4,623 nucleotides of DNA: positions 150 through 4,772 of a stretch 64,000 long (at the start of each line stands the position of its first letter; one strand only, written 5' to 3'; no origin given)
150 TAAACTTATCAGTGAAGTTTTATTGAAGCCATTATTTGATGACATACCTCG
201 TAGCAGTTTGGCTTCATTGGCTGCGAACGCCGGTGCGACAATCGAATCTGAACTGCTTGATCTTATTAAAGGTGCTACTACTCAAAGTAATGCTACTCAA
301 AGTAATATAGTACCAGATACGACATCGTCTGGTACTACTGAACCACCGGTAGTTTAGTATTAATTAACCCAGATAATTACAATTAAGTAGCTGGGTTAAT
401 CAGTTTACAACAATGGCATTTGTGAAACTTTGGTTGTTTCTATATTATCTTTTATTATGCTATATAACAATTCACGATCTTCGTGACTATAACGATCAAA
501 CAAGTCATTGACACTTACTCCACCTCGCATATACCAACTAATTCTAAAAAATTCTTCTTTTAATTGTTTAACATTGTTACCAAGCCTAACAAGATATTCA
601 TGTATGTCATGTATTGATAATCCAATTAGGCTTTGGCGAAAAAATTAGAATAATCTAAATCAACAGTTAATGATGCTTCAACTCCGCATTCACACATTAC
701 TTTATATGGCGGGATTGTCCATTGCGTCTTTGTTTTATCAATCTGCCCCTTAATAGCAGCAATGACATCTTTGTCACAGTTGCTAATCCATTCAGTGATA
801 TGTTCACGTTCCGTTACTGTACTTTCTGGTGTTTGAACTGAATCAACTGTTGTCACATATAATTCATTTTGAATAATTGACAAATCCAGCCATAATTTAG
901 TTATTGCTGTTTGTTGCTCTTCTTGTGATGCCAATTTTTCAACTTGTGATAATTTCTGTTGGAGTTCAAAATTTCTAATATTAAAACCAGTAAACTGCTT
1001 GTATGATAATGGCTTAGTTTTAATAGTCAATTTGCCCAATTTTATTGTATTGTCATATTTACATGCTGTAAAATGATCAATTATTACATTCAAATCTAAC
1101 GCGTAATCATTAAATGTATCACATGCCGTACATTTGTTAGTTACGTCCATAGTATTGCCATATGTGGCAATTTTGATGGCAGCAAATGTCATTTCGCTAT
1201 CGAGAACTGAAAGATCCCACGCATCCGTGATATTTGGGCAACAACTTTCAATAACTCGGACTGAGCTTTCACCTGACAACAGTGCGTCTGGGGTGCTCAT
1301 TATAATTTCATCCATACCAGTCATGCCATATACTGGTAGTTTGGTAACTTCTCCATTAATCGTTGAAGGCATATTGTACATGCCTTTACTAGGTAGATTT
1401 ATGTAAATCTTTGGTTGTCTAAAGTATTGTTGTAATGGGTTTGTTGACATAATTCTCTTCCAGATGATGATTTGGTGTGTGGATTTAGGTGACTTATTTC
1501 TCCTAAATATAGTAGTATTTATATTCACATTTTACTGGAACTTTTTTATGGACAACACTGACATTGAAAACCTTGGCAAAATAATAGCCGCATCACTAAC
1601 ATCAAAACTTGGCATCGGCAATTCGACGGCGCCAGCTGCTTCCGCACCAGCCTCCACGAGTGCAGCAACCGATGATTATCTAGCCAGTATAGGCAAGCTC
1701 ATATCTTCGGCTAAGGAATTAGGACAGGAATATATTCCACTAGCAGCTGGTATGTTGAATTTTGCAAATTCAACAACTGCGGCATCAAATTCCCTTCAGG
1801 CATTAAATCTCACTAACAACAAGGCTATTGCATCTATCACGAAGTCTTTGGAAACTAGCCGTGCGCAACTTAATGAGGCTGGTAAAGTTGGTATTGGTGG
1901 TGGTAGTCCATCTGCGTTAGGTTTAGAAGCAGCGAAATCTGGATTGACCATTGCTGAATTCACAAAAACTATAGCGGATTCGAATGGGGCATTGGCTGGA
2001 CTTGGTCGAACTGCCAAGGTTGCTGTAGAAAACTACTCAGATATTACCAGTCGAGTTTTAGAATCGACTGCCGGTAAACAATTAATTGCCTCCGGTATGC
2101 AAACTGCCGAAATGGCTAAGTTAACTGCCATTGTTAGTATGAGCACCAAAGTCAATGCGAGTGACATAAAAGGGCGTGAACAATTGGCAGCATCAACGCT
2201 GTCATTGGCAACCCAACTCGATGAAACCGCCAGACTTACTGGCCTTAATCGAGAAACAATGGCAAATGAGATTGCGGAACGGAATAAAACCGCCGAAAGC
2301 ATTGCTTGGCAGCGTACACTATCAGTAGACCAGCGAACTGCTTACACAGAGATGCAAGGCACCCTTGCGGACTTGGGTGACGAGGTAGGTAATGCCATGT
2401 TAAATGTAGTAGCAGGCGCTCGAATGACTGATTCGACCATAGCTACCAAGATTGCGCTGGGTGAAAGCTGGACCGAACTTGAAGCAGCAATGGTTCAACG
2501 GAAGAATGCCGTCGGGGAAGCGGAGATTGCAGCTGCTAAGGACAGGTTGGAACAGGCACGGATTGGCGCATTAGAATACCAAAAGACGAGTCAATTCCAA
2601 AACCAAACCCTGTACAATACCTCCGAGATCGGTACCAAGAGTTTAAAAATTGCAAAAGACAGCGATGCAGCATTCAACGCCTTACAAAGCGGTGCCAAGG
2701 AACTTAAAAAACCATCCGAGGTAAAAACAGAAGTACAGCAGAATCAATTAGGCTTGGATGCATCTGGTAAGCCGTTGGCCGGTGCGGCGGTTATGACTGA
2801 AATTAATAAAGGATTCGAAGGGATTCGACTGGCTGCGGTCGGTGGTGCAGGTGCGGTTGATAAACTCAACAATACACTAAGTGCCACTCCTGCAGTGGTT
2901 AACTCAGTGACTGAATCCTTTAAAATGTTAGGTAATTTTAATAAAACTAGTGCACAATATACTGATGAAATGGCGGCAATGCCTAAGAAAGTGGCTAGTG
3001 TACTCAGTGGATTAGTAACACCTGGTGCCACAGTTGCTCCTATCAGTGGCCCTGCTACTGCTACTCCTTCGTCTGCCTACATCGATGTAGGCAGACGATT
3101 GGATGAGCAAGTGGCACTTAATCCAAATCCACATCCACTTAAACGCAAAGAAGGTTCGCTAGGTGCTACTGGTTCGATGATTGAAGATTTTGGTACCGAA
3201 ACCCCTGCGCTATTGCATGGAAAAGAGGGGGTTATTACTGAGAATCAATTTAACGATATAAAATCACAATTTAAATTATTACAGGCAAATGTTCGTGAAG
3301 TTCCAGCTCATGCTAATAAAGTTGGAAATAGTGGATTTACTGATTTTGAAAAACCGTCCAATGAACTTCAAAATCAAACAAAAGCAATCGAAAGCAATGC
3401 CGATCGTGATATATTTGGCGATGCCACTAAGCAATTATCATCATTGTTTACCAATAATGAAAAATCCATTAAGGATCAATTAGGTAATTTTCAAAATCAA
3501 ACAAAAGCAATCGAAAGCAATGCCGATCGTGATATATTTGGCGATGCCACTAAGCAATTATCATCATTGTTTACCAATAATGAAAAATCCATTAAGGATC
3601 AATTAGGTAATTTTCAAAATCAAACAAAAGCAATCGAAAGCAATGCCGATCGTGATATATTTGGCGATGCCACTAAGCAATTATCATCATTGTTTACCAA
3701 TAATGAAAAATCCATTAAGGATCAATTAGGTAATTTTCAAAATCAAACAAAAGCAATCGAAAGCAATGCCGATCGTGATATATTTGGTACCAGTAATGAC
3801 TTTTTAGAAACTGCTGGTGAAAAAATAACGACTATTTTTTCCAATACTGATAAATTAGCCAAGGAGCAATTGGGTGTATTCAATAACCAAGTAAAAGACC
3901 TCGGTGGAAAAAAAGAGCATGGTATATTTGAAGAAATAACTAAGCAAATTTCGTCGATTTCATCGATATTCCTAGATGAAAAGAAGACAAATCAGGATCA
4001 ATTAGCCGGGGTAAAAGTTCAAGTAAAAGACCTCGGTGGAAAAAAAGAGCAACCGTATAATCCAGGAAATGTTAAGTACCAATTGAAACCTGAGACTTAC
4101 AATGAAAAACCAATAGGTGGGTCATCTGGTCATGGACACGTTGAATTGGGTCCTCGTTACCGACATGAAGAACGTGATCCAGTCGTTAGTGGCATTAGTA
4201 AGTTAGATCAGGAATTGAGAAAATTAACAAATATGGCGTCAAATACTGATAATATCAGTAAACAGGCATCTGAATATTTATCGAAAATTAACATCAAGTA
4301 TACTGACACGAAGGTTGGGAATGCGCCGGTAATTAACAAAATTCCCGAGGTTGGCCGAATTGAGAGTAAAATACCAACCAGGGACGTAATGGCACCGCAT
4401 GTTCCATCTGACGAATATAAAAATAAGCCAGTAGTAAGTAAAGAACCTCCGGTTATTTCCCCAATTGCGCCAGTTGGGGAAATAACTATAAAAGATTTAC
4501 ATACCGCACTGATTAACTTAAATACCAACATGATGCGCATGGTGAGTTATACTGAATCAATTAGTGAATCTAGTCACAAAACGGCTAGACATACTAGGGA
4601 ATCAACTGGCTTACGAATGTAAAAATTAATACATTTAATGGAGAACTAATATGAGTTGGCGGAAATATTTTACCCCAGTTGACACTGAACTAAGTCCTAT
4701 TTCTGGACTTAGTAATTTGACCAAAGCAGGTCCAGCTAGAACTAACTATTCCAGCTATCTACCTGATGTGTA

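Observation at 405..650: Probable programmed -1 frameshift joining gp26-like and gp51-like ORFs (lambda G/GT-like logic in a T4-like phage)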

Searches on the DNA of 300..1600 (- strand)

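Call 11: search_dna_similar(query=window:300-1600:-, collection=phages, mode=distant, max_rows=30)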
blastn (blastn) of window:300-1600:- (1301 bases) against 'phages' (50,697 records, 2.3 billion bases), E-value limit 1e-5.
No match.

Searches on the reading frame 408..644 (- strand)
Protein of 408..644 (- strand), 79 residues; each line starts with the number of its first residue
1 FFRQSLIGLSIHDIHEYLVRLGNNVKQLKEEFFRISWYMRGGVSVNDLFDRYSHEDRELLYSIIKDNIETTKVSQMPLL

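Call 77: search_protein_representatives(alignment_id=A3)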
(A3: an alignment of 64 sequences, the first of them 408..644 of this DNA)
Query: 64 sequences, 79 profile positions. Proteins with E-value up to 0.001 (for the whole library): 280; up to 1e-10: 88; up to 1e-30: 0. The best 150 are listed.
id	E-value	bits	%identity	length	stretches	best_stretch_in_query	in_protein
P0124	2.9e-28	113.7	-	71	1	9-79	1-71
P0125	1.2e-24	102.1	-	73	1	8-79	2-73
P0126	3.1e-23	97.5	-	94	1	1-79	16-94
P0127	3.1e-22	94.3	-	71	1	11-79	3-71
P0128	1.6e-19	85.6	-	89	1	26-79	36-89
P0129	2.0e-19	85.3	-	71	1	13-79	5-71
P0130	4.9e-18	80.9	-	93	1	1-78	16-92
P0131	1.5e-17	79.3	-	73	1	7-79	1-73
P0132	1.6e-17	79.2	-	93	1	1-78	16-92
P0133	1.9e-17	79.0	-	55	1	26-75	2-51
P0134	3.3e-17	78.2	-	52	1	29-79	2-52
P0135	7.9e-17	77.0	-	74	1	7-79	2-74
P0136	1.0e-16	76.6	-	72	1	8-78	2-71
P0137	1.4e-16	76.2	-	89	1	1-78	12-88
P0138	1.7e-16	75.9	-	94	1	1-79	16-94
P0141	3.3e-16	75.0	-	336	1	2-79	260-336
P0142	3.7e-16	74.8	-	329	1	2-79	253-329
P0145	3.3e-15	71.8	-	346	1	2-79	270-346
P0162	2.0e-13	66.1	-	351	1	2-79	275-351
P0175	1.4e-12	63.4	-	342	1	2-78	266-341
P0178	3.2e-12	62.2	-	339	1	2-79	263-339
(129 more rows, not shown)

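Call 79: search_protein_families(library=pfam, proteins=[P0141, P0142, P0145, P0162, P0175, P0178], max_evalue=0.01)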
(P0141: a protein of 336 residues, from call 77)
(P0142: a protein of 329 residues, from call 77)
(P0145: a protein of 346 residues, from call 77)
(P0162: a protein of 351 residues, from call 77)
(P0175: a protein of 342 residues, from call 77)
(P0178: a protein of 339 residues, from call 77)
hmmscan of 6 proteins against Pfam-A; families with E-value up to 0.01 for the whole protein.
P0141 (336 aa): 2 families
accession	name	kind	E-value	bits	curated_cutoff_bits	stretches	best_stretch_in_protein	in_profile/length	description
PF12322.14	T4_baseplate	-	3.1e-10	40.5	24.5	1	49-247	43-206/219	T4 bacteriophage base plate protein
PF14521.12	Aspzincin_M35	-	0.0033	18.3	30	1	202-247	8-57/142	Lysine-specific metallo-endopeptidase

P0142 (329 aa): 1 family
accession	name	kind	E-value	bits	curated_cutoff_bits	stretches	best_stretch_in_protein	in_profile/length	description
PF12322.14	T4_baseplate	-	9.3e-09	35.7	24.5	1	45-253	44-218/219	T4 bacteriophage base plate protein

P0145 (346 aa): 1 family
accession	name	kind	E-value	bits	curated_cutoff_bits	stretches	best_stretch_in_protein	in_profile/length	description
PF12322.14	T4_baseplate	-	1.8e-07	31.5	24.5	1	65-260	60-209/219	T4 bacteriophage base plate protein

P0162 (351 aa): 1 family
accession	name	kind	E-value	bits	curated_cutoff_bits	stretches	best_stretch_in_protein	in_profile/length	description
PF12322.14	T4_baseplate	-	6.6e-06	26.4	24.5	1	41-265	43-209/219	T4 bacteriophage base plate protein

P0175 (342 aa): 1 family
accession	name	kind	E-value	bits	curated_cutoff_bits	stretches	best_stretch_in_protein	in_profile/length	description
PF12322.14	T4_baseplate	-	2.9e-07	30.8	24.5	1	58-255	46-208/219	T4 bacteriophage base plate protein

P0178 (339 aa): 1 family
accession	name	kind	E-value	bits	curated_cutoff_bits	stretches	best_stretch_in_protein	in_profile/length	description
PF12322.14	T4_baseplate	-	2.3e-12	47.5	24.5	1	51-250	44-206/219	T4 bacteriophage base plate protein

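Call 80: find_encoding_contigs(protein=P0141, flank=8000, max_places=3)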
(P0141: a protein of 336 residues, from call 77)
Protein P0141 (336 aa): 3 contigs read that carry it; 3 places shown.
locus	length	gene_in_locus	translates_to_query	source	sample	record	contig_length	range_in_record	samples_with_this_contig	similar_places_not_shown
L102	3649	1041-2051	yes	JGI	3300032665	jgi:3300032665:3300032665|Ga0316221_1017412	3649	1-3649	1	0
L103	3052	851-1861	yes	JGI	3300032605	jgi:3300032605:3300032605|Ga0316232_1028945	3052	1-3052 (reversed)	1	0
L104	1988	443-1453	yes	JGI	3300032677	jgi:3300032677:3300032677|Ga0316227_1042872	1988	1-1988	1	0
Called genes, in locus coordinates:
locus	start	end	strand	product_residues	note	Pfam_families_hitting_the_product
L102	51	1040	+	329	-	PF12322:T4_baseplate (faint)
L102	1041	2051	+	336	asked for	PF12322:T4_baseplate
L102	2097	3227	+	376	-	-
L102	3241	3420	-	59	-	-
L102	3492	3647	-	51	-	?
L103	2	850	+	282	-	?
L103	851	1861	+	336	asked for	PF12322:T4_baseplate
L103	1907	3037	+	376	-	-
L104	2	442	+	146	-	?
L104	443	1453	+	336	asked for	PF12322:T4_baseplate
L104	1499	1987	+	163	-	?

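Call 81: find_encoding_contigs(protein=P0162, flank=8000, max_places=3)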
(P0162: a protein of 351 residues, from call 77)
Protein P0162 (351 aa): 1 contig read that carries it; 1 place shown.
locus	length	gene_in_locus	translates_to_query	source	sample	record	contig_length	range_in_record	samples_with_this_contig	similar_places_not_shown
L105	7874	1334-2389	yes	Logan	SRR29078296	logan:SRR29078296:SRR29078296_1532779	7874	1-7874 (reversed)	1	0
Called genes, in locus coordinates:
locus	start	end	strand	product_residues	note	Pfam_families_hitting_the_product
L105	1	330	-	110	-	?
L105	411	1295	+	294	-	PF12322:T4_baseplate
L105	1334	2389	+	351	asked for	PF12322:T4_baseplate (weak)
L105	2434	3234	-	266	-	-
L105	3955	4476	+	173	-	-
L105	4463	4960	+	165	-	-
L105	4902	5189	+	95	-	-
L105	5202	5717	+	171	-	PF24608:PDDEXK_15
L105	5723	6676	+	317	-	-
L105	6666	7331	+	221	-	-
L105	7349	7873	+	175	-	?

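Call 89: search_protein_families(library=phrogs, proteins=[P0141], max_evalue=0.01)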
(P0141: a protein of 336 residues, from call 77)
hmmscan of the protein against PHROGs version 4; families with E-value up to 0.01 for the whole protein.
P0141 (336 aa): 1 family
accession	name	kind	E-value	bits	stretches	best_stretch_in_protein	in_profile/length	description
phrog_150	-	tail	1.1e-14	55.6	1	38-283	41-258/282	baseplate hub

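Call 91: predict_structure(alignment_id=A4)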
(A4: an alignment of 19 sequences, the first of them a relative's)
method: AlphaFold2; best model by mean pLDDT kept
length: 336 residues; sequences in the alignment: 19
mean_pLDDT: 90.9   pTM: 0.86
mean pLDDT of the five models: 90.9, 90.5, 90.5, 90.4, 89.8
residues with pLDDT >= 90: 249; 70-90: 79; 50-70: 5; < 50: 3
segments of 3 or more residues with pLDDT < 50: 1-3
pLDDT, mean of each block of 10 residues (from residue 1): 67 92 91 95 94 93 89 95 90 89 90 94 90 95 95 93 89 95 94 92 93 91 95 91 91 92 92 95 95 86 92 90 83 71
secondary structure, 60 per line:
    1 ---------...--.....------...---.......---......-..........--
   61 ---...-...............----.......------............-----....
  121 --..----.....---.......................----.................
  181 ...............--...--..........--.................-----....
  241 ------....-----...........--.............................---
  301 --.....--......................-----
elements in order: E10-12 H15-19 E26-28 H33-38 H42-47 H49-58 H69-82 E87-93 E100-106 H107-111 H117-120 E129-133 H138-159 H164-189 E190-195 E198-200 H203-212 H215-231 E237-240 E247-250 H256-266 H269-297 H303-307 H311-331

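Call 96: fold_search(model_id=the predicted structure, library=pdb)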
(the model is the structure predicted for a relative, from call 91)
No match with E <= 0.001 here; weaker rows may still be real.
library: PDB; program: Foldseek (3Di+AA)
matches with E <= 10: 500; with E <= 0.001: 0
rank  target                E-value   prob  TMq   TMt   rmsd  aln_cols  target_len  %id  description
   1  7m2x_D                1.3e-01  0.11  0.14  0.09  27.2       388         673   11  Open conformation of the Yeast wild-type gamma-TuRC (released 2021-05-12)
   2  6z2s                  1.6e-01  0.04  0.09  0.05  26.3       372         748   12  Crystal structure of adhibin analogue-bound myosin-2 (released 2021-06-09)
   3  8xx8_A                4.0e-01  0.13  0.16  0.19  21.3       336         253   10  Structure of Glycilhalorhodopsin from Salinarimonas soli (released 2024-10-16)
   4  7b19                  5.0e-01  0.02  0.08  0.04  22.9       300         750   11  Mutant Myosin-II-GGG motor domain (released 2021-01-13)
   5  2x9h                  5.2e-01  0.02  0.09  0.05  26.1       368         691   10  CRYSTAL STRUCTURE OF MYOSIN-2 MOTOR DOMAIN IN COMPLEX WITH ADP- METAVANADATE AND PENTACHLOROCARBAZOLE (released 2011-05-11)
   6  6dht                  5.5e-01  0.05  0.14  0.10  20.0       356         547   12  Bacteroides ovatus GH9 Bacova_02649 (released 2019-04-03)
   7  5j32_B                5.8e-01  0.06  0.12  0.13  18.0       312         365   10  Isopropylmalate dehydrogenase in complex with isopropylmalate (released 2016-05-11)
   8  8xx8_C                5.8e-01  0.11  0.16  0.20  21.2       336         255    9  Structure of Glycilhalorhodopsin from Salinarimonas soli (released 2024-10-16)
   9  7bmh_B                6.5e-01  0.08  0.14  0.18  23.3       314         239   10  Crystal structure of a light-driven proton pump LR (Mac) from Leptosphaeria maculans (released 2021-07-07)
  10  9pd3_D                6.8e-01  0.04  0.12  0.10  24.6       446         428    8  NER dual incision complex - DuIS (released 2026-02-18)
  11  5j32_D                7.6e-01  0.06  0.13  0.13  17.9       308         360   10  Isopropylmalate dehydrogenase in complex with isopropylmalate (released 2016-05-11)
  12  7bmh_A                8.0e-01  0.08  0.15  0.19  23.8       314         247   10  Crystal structure of a light-driven proton pump LR (Mac) from Leptosphaeria maculans (released 2021-07-07)
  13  4pjk                  8.4e-01  0.03  0.09  0.05  21.8       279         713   12  Dicty myosin II R238E.E459R mutant (with ADP.Pi) in the Pi release state (released 2015-04-29)
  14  6i7d_D                8.4e-01  0.02  0.08  0.05  23.3       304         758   10  Plasmodium falciparum Myosin A, post-rigor and rigor-like states (released 2019-08-07)
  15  8kah_B                9.4e-01  0.05  0.11  0.04  20.7       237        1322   12  Crystal structure of SpyCas9-crRNA-tracrRNA complex bound to 18nt target DNA (released 2024-06-05)
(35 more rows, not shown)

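Call 102: fold_search(model_id=the predicted structure, library=viral)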
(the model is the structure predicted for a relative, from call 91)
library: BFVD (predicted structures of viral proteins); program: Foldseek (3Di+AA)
matches with E <= 10: 500; with E <= 0.001: 65
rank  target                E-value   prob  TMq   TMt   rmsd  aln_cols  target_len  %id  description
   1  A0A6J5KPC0            3.6e-15  1.00  0.65  0.76   3.8       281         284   21  Baseplate hub assembly protein, bacteriophage T4-like [uncultured Caudovirales phage]
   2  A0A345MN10            4.1e-15  1.00  0.64  0.75   3.5       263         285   24  (no name in the UniProt tables at hand)
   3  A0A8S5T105            1.0e-13  1.00  0.63  0.67   3.4       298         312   20  Baseplate protein [Myoviridae sp. ctWb16]
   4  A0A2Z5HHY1            7.1e-10  1.00  0.47  0.77   3.6       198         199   24  (no name in the UniProt tables at hand)
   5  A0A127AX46            1.3e-09  1.00  0.51  0.67   5.5       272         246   18  Baseplate hub subunit [Bacillus phage SP-15]
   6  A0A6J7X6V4            9.0e-09  1.00  0.54  0.60   6.1       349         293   14  Uncharacterized protein [uncultured Caudovirales phage]
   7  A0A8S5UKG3            6.1e-08  1.00  0.44  0.60   6.0       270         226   15  Baseplate protein [Myoviridae sp. ctQf419]
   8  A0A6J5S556            8.8e-08  1.00  0.48  0.58   6.9       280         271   14  Baseplate hub assembly protein, bacteriophage T4-like [uncultured Caudovirales phage]
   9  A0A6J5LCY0            1.2e-07  1.00  0.52  0.69   5.3       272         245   15  Uncharacterized protein [uncultured Caudovirales phage]
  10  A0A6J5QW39            2.8e-07  1.00  0.47  0.58   6.3       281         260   14  Baseplate hub assembly protein, bacteriophage T4-like [uncultured Caudovirales phage]
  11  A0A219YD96            3.1e-07  1.00  0.41  0.52   8.0       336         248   13  (no name in the UniProt tables at hand)
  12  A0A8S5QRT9            7.0e-07  1.00  0.48  0.57   5.6       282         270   12  Baseplate protein [Myoviridae sp. ctgXL3]
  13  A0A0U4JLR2            1.2e-06  1.00  0.50  0.65   4.5       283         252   13  (no name in the UniProt tables at hand)
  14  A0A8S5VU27            1.4e-06  1.00  0.41  0.42   7.8       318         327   13  Cysteine-rich protein [Ackermannviridae sp.]
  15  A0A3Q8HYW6            1.5e-06  1.00  0.45  0.57   6.6       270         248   14  (no name in the UniProt tables at hand)
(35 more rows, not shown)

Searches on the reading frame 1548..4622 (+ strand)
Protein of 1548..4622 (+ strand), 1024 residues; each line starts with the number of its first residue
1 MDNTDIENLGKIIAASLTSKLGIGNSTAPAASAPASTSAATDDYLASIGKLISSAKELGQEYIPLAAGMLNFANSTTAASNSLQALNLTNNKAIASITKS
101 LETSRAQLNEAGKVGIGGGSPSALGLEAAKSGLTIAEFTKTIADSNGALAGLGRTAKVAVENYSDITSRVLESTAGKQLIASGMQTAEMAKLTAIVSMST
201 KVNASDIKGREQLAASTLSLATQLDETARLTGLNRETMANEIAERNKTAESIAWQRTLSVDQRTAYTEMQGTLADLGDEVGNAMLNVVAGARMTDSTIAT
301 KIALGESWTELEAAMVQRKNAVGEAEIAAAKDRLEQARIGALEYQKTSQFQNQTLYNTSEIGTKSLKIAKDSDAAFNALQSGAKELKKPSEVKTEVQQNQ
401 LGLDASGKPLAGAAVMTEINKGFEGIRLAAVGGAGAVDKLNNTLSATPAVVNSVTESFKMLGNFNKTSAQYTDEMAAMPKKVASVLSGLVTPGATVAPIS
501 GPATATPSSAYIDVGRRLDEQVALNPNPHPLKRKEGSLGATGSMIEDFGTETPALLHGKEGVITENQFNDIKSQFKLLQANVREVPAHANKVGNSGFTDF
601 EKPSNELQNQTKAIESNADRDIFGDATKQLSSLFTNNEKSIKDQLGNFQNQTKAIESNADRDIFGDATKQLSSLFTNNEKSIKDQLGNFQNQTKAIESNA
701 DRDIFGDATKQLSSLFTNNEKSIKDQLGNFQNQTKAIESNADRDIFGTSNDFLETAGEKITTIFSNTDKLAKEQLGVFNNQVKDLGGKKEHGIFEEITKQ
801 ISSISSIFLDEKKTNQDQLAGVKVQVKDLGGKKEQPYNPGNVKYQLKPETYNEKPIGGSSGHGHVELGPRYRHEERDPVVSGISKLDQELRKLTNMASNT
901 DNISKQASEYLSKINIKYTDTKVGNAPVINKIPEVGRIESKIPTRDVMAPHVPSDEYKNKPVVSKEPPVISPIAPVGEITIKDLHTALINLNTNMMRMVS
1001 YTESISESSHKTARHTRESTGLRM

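Call 89: search_protein_families(library=phrogs, proteins=[window:1548-4622:+], max_evalue=0.01)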
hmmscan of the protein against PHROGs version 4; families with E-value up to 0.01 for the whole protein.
window:1548-4622:+ (1024 aa): 2 families
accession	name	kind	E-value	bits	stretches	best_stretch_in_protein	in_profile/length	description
phrog_4464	-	tail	2.5e-05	25.4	0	570-641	19-88/111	tail assembly chaperone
phrog_17020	-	unknown function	0.0053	17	0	660-824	97-231/353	-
